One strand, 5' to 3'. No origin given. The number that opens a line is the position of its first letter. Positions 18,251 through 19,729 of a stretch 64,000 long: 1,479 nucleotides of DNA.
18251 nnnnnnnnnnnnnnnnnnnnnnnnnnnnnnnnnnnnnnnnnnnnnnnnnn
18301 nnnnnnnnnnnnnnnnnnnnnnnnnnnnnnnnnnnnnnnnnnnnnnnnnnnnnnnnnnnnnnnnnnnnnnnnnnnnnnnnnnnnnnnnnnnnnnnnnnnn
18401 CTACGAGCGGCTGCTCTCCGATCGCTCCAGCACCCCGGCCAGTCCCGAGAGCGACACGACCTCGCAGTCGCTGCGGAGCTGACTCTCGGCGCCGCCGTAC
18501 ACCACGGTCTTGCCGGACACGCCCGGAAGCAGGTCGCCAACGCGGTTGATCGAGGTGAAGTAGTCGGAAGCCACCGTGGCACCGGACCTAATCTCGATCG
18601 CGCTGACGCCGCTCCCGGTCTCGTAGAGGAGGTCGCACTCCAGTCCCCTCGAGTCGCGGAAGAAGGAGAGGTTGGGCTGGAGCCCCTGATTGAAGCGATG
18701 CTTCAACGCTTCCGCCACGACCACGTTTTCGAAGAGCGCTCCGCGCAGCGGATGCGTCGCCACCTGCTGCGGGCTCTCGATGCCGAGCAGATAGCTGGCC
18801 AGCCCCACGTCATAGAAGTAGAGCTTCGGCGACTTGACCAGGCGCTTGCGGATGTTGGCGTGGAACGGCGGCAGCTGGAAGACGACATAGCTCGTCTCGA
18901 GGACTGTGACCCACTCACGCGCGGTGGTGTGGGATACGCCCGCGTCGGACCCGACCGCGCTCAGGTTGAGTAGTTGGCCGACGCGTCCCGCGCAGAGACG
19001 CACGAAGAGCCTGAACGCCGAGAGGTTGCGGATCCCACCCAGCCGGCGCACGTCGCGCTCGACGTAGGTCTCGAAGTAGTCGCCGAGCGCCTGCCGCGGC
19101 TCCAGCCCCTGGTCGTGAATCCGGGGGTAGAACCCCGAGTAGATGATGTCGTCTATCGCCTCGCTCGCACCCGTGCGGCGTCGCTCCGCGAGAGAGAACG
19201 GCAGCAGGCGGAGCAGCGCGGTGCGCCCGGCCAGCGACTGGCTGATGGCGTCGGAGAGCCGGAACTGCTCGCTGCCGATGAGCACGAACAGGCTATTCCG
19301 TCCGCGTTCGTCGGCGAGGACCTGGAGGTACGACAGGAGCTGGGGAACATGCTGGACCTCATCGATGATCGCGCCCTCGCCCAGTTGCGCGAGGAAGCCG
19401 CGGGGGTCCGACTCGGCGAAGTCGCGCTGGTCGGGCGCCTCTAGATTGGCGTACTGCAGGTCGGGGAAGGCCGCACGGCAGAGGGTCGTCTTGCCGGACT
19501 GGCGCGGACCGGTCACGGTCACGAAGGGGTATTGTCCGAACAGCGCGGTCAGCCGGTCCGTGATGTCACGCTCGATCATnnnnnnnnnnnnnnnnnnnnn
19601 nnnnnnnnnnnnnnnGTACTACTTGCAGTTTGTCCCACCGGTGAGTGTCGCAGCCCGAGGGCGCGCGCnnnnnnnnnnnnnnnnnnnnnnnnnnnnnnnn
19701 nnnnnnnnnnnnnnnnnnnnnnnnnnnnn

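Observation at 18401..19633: DUF4143-type AAA ATPase guarded by a perfect 29-bp AT-rich palindrome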

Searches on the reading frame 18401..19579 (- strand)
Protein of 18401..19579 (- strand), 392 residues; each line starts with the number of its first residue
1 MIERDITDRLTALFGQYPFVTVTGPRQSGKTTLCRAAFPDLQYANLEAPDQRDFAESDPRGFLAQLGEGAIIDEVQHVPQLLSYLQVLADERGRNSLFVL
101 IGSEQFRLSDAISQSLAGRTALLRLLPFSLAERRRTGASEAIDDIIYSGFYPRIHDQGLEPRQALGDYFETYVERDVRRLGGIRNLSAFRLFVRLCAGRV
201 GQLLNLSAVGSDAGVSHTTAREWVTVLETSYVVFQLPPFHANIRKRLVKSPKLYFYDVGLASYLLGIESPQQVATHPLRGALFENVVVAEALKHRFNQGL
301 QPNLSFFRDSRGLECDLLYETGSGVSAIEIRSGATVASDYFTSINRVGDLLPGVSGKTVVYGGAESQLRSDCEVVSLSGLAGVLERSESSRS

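Call 6: search_protein_families(library=pfam, proteins=[window:18401-19579:-], max_evalue=0.01)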
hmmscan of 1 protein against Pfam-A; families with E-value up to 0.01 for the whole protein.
window:18401-19579:- (392 aa): 4 families
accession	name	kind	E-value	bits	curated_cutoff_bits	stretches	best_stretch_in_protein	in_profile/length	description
PF13635.12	DUF4143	-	9.2e-49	165.7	28.1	1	174-332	1-159/160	Domain of unknown function (DUF4143)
PF13173.12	AAA_14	-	5.3e-24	85.1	27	1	18-132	3-127/129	AAA domain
PF13191.12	AAA_16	-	1.1e-05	26.4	32.6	1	8-96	10-113/167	AAA ATPase domain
PF13401.12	AAA_22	-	2.8e-05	24.9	27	0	19-38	7-26/130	AAA domain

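Call 11: find_homologous_proteins(query=window:18404-19579:-, max_evalue=1e-10)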
Query window:18404-19579:- (392 aa): 8000 proteins with E <= 1e-10 among 8000 candidates; the best 120 are listed.
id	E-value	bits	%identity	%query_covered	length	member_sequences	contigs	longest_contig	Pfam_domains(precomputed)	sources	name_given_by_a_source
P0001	2.2e-246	835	96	100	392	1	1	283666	PF13173.13,PF13635.13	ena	-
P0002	1.4e-242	822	95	100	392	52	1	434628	PF13173.13,PF13635.13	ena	-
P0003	7.2e-229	777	90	100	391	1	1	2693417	PF13173.13,PF13635.13,PF13191.13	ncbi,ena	-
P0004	1.2e-228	776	90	100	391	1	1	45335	PF13173.13,PF13635.13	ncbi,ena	-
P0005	2.8e-224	762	89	99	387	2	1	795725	PF13173.13,PF13635.13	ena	-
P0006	2.7e-222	755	87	99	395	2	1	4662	PF13173.13,PF13635.13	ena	-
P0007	3.0e-222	755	86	100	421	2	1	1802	PF13173.13,PF13635.13,PF13191.13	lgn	-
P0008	1.1e-220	750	87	98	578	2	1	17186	PF13173.13,PF13635.13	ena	-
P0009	1.3e-220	750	88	98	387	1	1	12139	PF13173.13,PF13635.13,PF13191.13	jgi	jgi:hypothetical protein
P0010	2.1e-219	746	86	100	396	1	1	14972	PF13173.13,PF13635.13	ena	-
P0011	2.3e-219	746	87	99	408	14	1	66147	PF13173.13,PF13635.13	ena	-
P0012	4.3e-219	745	86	98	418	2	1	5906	PF13173.13,PF13635.13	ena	-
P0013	4.5e-219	745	86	98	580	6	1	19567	PF13173.13,PF13635.13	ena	-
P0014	6.1e-219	744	86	99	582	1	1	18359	PF13173.13,PF13635.13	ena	-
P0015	1.0e-218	744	85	100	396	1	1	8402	PF13173.13,PF13635.13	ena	-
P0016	3.8e-218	742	86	99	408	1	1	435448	PF13173.13,PF13635.13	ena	-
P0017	7.8e-218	741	84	100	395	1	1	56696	PF13173.13,PF13635.13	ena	-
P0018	1.7e-217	740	85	98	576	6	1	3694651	PF13173.13,PF13635.13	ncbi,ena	-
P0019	1.2e-216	737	85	100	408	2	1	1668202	PF13173.13,PF13635.13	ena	-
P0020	1.4e-216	737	84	99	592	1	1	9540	PF13173.13,PF13635.13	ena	-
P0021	2.0e-216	736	84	99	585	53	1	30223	PF13173.13,PF13635.13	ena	-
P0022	2.1e-216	736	84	99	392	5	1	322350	PF13173.13,PF13635.13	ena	-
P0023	3.6e-216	735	85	99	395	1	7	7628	PF13173.13,PF13635.13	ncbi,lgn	-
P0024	4.9e-216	735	86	100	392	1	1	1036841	PF13173.13,PF13635.13,PF13401.13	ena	-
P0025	1.0e-215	734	84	100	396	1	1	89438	PF13173.13,PF13635.13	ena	-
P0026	1.3e-215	733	85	99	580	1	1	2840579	PF13173.13,PF13635.13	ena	-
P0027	1.9e-215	733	84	100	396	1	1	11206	PF13173.13,PF13635.13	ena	-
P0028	2.2e-215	733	85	99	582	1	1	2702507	PF13173.13,PF13635.13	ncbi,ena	-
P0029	2.6e-215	732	84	100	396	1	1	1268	PF13173.13,PF13635.13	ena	-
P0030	9.7e-215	731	85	99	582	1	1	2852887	PF13173.13,PF13635.13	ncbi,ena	-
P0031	2.6e-214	729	84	98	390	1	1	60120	PF13173.13,PF13635.13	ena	-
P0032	2.7e-214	729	84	99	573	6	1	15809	PF13173.13,PF13635.13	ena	-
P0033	4.7e-214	728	83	99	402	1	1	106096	PF13173.13,PF13635.13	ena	-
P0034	5.0e-214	728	83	99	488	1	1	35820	PF13173.13,PF13635.13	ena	-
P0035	5.6e-214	728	84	99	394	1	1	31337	PF13173.13,PF13635.13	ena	-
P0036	5.9e-214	728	84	100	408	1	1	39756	PF13173.13,PF13635.13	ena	-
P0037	9.1e-214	727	83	99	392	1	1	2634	PF13173.13,PF13635.13,PF13191.13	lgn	-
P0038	9.4e-214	727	83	99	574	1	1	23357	PF13173.13,PF13635.13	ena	-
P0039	1.2e-213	727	85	98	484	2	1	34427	PF13173.13,PF13635.13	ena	-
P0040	1.3e-213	727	82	100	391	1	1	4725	PF13173.13,PF13635.13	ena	-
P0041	1.5e-213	727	82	100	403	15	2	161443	PF13173.13,PF13635.13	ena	-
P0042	2.5e-213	726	83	98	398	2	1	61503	PF13173.13,PF13635.13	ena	-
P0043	2.8e-213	726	83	99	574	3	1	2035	PF13173.13,PF13635.13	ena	-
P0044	3.4e-213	725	83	98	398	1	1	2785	PF13173.13,PF13635.13,PF13191.13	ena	-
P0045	5.6e-213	725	82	100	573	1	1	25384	PF13173.13,PF13635.13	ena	-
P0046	8.2e-213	724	82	99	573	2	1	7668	PF13173.13,PF13635.13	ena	-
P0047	8.5e-213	724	83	99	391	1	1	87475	PF13173.13,PF13635.13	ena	-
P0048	1.3e-212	723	83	99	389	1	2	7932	PF13173.13,PF13635.13,PF13191.13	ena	-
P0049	1.5e-212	723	82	100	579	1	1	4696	PF13173.13,PF13635.13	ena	-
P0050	1.5e-212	723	83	99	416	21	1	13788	PF13173.13,PF13635.13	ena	-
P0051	1.8e-212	723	84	98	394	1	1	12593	PF13173.13,PF13635.13,PF13191.13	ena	-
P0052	2.3e-212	723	83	98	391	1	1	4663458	PF13173.13,PF13635.13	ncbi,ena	-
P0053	2.9e-212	722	84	95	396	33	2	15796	PF13173.13,PF13635.13,PF13191.13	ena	-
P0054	3.5e-212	722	83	98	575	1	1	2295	PF13173.13,PF13635.13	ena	-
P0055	3.6e-212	722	83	99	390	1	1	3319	PF13173.13,PF13635.13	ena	-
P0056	5.6e-212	721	83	98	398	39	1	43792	PF13173.13,PF13635.13,PF13191.13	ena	-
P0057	6.4e-212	721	82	99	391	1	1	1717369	PF13173.13,PF13635.13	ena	-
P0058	6.8e-212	721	82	98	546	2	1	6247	PF13173.13,PF13635.13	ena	-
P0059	7.8e-212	721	84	99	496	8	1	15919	PF13173.13,PF13635.13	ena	-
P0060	1.3e-211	720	83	98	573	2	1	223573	PF13173.13,PF13635.13,PF13191.13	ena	-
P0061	1.3e-211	720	82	99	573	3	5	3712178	PF13173.13,PF13635.13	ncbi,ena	-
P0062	1.3e-211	720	83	99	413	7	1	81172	PF13173.13,PF13635.13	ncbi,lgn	-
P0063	1.5e-211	720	83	99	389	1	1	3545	PF13173.13,PF13635.13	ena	-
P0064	1.9e-211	720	81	99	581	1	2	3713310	PF13173.13,PF13635.13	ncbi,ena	-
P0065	1.9e-211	720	83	99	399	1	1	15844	PF13173.13,PF13635.13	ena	-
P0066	2.2e-211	719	81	99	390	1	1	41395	PF13173.13,PF13635.13,PF13401.13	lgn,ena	-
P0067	2.3e-211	719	84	98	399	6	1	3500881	PF13173.13,PF13635.13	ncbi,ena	-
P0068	3.1e-211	719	83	98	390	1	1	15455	PF13173.13,PF13635.13,PF13401.13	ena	-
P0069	3.2e-211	719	83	99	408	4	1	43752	PF13173.13,PF13635.13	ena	-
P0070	3.2e-211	719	82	99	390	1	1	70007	PF13173.13,PF13635.13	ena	-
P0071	3.7e-211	719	83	98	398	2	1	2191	PF13173.13,PF13635.13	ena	-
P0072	3.9e-211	719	83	98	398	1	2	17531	PF13173.13,PF13635.13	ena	-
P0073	5.3e-211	718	83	99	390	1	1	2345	PF13173.13,PF13635.13,PF13191.13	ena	-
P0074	6.6e-211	718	83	99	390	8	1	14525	PF13173.13,PF13635.13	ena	-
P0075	7.5e-211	718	83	98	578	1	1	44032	PF13173.13,PF13635.13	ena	-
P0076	8.4e-211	718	82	99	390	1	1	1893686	PF13173.13,PF13635.13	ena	-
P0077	8.5e-211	718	80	99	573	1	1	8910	PF13173.13,PF13635.13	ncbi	-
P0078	9.0e-211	717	83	98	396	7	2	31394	PF13173.13,PF13635.13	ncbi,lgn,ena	-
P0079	9.5e-211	717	83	98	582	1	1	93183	PF13173.13,PF13635.13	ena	-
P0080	1.2e-210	717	82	99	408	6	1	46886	PF13173.13,PF13635.13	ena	-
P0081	1.2e-210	717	81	99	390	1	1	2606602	PF13173.13,PF13635.13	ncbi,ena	-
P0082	1.3e-210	717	82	99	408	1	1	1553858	PF13173.13,PF13635.13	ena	-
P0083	1.3e-210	717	81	100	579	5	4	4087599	PF13173.13,PF13635.13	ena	-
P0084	1.4e-210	717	82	99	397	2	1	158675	PF13173.13,PF13635.13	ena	-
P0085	1.9e-210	716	81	99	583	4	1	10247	PF13173.13,PF13635.13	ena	-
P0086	1.9e-210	716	82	99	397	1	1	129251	PF13173.13,PF13635.13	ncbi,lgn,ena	-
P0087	2.6e-210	716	82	99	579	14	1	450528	PF13173.13,PF13635.13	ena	-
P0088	2.9e-210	716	83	99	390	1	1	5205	PF13173.13,PF13635.13,PF13191.13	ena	-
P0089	3.5e-210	716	81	99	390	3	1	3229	PF13173.13,PF13635.13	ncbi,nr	ncbi:MAG: ATP-binding protein [Dehalococcoidia bacterium]|nr:ATP-binding protein [Dehalococcoidia ba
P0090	4.8e-210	715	81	99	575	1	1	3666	PF13173.13,PF13635.13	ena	-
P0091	5.0e-210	715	83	99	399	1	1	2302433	PF13173.13,PF13635.13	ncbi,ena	-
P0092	5.1e-210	715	81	100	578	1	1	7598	PF13173.13,PF13635.13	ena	-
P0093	6.2e-210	715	82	99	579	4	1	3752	PF13173.13,PF13635.13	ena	-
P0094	6.8e-210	715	83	98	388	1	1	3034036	PF13173.13,PF13635.13,PF13401.13,PF13191.13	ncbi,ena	-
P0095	7.5e-210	714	82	98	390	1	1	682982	PF13173.13,PF13635.13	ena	-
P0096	7.7e-210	714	82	100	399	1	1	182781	PF13173.13,PF13635.13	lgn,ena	-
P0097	8.2e-210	714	82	98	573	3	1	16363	PF13173.13,PF13635.13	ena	-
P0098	9.3e-210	714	81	100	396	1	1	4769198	PF13173.13,PF13635.13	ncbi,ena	-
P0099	9.7e-210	714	81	99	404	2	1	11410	PF13173.13,PF13635.13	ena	-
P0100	1.3e-209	714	82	98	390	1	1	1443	PF13173.13,PF13635.13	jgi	-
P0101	1.3e-209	714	82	99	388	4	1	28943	PF13173.13,PF13635.13,PF13191.13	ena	-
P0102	1.3e-209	714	82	99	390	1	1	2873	PF13173.13,PF13635.13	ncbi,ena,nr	ncbi:MAG: ATP-binding protein [Chloroflexota bacterium]|nr:ATP-binding protein [Chloroflexota bacter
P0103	1.3e-209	714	82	99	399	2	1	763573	PF13173.13,PF13635.13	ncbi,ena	-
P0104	1.3e-209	714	82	98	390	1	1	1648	PF13173.13,PF13635.13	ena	-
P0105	1.5e-209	713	83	99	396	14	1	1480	PF13173.13,PF13635.13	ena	-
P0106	2.2e-209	713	82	99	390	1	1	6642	PF13173.13,PF13635.13,PF13191.13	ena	-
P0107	2.2e-209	713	82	99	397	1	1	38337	PF13173.13,PF13635.13,PF13191.13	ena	-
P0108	2.4e-209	713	82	99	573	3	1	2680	PF13173.13,PF13635.13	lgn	-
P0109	2.9e-209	713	81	99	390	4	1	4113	PF13173.13,PF13635.13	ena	-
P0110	3.2e-209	712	81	100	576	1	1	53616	PF13173.13,PF13635.13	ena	-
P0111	3.7e-209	712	82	98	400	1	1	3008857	PF13173.13,PF13635.13,PF13401.13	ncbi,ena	-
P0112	4.3e-209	712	83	99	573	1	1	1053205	PF13173.13,PF13635.13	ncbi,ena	-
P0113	4.4e-209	712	82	99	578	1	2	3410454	PF13173.13,PF13635.13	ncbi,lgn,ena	-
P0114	4.7e-209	712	82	100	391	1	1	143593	PF13173.13,PF13635.13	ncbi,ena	-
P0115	5.1e-209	712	82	99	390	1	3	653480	PF13173.13,PF13635.13,PF13191.13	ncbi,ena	-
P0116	5.4e-209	712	82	98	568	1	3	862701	PF13173.13,PF13635.13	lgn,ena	-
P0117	5.5e-209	712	81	100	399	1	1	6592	PF13173.13,PF13635.13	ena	-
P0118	5.6e-209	712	82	98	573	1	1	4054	PF13173.13,PF13635.13,PF13191.13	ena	-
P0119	7.8e-209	711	82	99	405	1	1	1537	PF13173.13,PF13635.13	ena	-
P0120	7.8e-209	711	80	99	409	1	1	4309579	PF13173.13,PF13635.13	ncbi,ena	-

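Call 12: find_related_loci(query=window:18404-19579:-, collection=genome_contigs, flank=3000)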
Query window:18404-19579:- (392 aa) in genome_contigs; peptide patterns used: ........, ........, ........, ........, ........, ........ (x = any residue, [..] = any of these).
599 stretches matched a pattern (row limit reached: there are more); 548 encode a relative of the query (tblastn E <= 1e-3); the best 80 are kept; 80 distinct loci.
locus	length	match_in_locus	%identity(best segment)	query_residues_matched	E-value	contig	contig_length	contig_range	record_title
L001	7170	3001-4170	93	1-390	0e+0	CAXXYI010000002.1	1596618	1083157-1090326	MAG: Dehalococcoidia bacterium isolate 855176fa-af6a-47bc-9da4-2a8a965af2fb genome assembly, contig: contig_2, whole gen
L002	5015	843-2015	90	1-391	0e+0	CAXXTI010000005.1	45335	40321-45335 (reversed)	MAG: Dehalococcoidia bacterium isolate 99511b8e-fdeb-40b8-a9fc-769d5cc020c2 genome assembly, contig: contig_5, whole gen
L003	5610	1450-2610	88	1-387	0e+0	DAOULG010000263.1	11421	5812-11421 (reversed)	MAG TPA_asm: Dehalococcoidia bacterium isolate S8_388 407609, whole genome shotgun sequence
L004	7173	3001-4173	82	1-391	0e+0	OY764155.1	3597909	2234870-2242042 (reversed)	MAG: Dehalococcoidia bacterium isolate 8f8fc053-1767-4988-ba26-2aa978362f9c genome assembly, chromosome: 1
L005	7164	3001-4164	81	1-388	0e+0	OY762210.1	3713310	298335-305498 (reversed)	MAG: Dehalococcoidia bacterium isolate 6876e8b5-2850-4095-a133-48836ebfd8cd genome assembly, chromosome: 1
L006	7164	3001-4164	82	1-388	0e+0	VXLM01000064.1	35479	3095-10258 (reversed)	MAG: Dehalococcoidia bacterium isolate SB0661_bin_13 NODE_1197_length_35479_cov_19.488228, whole genome shotgun sequence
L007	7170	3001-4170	82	1-390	0e+0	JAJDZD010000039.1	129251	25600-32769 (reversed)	MAG: Chloroflexota bacterium isolate jk18x40bins.16 k141_2021857, whole genome shotgun sequence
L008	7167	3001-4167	83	1-389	0e+0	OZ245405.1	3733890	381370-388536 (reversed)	MAG: Dehalococcoidia bacterium isolate 4242a2cd-c548-43ce-a6cb-d471f6a5c9d8 genome assembly, chromosome: 1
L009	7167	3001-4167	83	1-389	0e+0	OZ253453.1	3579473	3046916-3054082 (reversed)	MAG: Dehalococcoidia bacterium isolate 43ccb18f-af08-49d2-9d38-583f6829fde5 genome assembly, chromosome: 1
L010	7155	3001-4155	82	1-385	0e+0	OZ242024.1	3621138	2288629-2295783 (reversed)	MAG: Dehalococcoidia bacterium isolate d43f8009-68d3-414f-887a-1f958e937587 genome assembly, chromosome: 1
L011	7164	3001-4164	82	1-388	0e+0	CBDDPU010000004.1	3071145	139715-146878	MAG: Dehalococcoidia bacterium isolate f7799225-1c54-49ab-8ee4-b01798a0f060 genome assembly, contig: contig_4, whole gen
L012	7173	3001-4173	81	1-391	0e+0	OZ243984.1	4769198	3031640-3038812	MAG: uncultured Candidatus Binatia bacterium isolate 31174faa-af5d-46df-8d7f-4a8f69c76524 genome assembly, chromosome: 1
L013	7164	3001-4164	82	1-388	0e+0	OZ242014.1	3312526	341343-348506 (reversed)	MAG: Dehalococcoidia bacterium isolate dc00a5be-81f4-4acd-b4e2-246381d7a392 genome assembly, chromosome: 1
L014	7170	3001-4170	80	1-390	0e+0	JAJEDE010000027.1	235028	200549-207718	MAG: Chloroflexota bacterium isolate jk18xAbins.55 k141_1317882, whole genome shotgun sequence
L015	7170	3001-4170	81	1-390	0e+0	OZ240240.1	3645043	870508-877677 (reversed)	MAG: Dehalococcoidia bacterium isolate 9fa25b9b-25de-44f7-936b-2c4815794ad0 genome assembly, chromosome: 1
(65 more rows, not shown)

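Call 15: search_protein_families(library=padloc, proteins=[window:18404-19579:-], max_evalue=0.01)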
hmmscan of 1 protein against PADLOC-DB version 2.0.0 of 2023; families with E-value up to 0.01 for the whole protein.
window:18404-19579:- (392 aa): 8 families
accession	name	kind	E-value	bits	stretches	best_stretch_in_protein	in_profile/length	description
PDLC04790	PDC-S01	-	1.8e-89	298.4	1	1-366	11-402/422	-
PDLC04789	PDC-S01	-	9.2e-57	190.8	1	1-333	1-341/375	-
PDLC04787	PDC-S01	-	5.1e-30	102.7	1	1-296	10-328/412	-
PDLC04791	PDC-S01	-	1.1e-24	84.9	1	19-337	20-356/395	-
PDLC04788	PDC-S01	-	4.1e-12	43.8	1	175-335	218-385/448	-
PDLC04786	PDC-S01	-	6e-11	39.7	1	249-339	304-393/439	-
PDLC04792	PDC-S01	-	3.2e-10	37.2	1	251-337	305-389/452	-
PDLC04140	mad8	-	0.0081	13.7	1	15-44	25-54/314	mads_8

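Call 16: search_protein_families(library=ncbifam, proteins=[window:18404-19579:-], max_evalue=0.01)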
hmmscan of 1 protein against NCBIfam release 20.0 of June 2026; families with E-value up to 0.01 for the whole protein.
window:18404-19579:- (392 aa): 0 families

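Call 19: search_solved_structures(query=window:18404-19579:-, max_evalue=1)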
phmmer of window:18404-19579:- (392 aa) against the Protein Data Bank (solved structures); distinct sequences matched with E-value up to 1: 0.
